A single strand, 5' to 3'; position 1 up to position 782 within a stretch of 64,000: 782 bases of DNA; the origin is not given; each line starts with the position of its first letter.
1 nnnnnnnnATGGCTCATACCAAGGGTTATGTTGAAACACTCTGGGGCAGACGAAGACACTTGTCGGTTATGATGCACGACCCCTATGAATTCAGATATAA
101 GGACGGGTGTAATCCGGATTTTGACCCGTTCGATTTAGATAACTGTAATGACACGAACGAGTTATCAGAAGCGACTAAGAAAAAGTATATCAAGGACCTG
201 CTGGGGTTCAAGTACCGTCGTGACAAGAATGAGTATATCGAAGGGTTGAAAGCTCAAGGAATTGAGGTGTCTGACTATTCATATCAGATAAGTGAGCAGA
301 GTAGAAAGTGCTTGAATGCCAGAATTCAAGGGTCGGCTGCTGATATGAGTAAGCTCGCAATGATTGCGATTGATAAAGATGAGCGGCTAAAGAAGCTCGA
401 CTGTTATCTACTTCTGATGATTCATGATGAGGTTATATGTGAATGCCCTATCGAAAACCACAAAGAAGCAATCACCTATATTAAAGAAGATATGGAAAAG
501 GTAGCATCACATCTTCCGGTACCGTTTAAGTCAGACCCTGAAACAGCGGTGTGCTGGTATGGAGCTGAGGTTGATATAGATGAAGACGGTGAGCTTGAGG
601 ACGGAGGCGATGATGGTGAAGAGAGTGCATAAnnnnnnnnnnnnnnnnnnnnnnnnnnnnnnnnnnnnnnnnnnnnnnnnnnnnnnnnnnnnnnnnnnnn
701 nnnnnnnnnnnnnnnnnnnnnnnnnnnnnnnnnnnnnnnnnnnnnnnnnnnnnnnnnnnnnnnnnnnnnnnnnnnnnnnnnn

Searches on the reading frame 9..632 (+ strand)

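Call 79: search_protein_families(library=pfam, proteins=[window:9-632:+], max_evalue=0.001)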
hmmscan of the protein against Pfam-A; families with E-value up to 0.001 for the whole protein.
window:9-632:+ (207 aa): 1 family
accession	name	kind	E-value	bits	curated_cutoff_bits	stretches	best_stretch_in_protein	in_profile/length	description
PF00476.26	DNA_pol_A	-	4.3e-23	82.3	34.3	1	86-184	280-380/381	DNA polymerase family A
